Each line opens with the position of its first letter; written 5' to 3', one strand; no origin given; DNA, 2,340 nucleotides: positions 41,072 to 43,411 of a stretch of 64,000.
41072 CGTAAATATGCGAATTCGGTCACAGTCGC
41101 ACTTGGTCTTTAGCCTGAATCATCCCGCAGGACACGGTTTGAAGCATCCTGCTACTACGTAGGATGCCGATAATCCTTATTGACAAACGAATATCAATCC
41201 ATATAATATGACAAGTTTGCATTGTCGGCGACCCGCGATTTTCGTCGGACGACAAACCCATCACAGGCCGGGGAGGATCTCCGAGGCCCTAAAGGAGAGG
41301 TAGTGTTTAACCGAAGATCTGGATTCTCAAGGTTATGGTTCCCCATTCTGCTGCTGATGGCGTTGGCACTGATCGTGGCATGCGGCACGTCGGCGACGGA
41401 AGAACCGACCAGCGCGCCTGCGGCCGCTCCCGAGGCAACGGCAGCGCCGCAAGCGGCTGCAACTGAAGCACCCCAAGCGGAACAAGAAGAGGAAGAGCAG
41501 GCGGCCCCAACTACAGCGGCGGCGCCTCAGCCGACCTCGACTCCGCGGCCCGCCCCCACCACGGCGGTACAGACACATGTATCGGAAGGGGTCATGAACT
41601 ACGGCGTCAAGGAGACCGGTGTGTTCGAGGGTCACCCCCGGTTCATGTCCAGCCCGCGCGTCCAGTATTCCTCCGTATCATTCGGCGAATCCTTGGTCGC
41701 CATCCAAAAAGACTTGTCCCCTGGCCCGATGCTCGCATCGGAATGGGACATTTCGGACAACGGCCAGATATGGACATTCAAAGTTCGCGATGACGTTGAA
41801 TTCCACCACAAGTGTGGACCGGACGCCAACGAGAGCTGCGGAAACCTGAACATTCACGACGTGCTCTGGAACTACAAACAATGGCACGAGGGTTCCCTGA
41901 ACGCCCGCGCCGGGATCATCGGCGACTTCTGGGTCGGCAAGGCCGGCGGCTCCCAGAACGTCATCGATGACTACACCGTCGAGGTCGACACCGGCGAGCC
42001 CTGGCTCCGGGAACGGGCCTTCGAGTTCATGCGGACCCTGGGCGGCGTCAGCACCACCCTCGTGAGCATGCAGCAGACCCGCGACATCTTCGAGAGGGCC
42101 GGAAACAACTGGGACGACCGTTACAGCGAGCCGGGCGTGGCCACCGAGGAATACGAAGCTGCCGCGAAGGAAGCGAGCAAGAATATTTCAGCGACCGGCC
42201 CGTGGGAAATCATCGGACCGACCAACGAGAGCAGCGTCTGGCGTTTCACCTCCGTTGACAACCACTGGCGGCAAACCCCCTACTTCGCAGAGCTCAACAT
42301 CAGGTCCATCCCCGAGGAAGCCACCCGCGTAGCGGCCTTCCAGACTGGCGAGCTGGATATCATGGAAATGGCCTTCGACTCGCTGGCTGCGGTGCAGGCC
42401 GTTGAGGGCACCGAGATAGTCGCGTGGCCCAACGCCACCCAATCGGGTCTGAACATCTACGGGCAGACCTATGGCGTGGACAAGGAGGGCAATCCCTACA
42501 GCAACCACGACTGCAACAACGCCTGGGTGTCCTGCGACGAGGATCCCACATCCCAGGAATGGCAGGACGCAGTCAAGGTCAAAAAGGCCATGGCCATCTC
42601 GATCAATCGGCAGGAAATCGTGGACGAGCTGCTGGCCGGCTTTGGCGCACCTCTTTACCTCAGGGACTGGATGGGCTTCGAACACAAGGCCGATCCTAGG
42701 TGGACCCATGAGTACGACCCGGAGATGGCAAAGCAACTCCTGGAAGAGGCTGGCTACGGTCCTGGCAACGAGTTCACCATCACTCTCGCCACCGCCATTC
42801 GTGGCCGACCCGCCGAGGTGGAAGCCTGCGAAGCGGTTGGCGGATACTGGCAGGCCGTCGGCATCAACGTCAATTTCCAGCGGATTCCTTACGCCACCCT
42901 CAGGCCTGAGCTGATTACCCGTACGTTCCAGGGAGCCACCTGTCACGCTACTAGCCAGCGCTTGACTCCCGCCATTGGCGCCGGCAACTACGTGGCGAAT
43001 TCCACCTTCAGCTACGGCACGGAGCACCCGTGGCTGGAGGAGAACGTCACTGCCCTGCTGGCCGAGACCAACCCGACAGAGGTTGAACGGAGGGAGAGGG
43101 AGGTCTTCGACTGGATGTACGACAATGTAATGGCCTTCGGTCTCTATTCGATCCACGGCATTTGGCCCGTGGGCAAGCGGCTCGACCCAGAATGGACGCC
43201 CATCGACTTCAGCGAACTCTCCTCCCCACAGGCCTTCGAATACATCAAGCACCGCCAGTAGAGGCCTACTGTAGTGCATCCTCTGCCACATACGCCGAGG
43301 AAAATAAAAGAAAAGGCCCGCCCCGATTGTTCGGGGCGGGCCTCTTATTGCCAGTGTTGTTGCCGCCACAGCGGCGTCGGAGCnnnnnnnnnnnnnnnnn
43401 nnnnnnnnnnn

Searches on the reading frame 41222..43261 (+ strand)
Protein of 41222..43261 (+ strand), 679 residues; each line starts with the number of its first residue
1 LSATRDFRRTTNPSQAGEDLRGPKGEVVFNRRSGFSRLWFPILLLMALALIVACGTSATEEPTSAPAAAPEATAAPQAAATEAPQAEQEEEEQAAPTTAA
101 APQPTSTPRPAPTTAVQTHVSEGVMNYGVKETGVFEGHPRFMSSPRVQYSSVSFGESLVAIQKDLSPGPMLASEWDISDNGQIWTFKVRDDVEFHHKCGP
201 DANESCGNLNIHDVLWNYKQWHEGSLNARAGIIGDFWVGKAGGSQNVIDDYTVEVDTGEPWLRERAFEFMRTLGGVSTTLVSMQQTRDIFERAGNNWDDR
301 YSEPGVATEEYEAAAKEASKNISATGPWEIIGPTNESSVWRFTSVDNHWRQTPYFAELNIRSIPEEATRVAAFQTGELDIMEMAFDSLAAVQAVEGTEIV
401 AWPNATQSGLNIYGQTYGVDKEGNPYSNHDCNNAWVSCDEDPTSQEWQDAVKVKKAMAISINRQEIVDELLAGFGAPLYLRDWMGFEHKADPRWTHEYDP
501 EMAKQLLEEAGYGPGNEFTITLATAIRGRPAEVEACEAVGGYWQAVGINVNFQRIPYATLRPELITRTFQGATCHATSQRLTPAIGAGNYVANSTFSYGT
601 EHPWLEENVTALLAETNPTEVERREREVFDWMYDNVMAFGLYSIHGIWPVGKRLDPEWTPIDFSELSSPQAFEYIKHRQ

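Call 11: search_protein_families(library=pfam, proteins=[window:41222-43261:+], max_evalue=0.0001)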
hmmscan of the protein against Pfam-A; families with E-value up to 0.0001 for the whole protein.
window:41222-43261:+ (679 aa): 1 family
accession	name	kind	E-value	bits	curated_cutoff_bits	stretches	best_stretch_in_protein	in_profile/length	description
PF00496.27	SBP_bac_5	-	1.5e-46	159.6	32.4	1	167-562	2-332/368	Bacterial extracellular solute-binding proteins, family 5 Middle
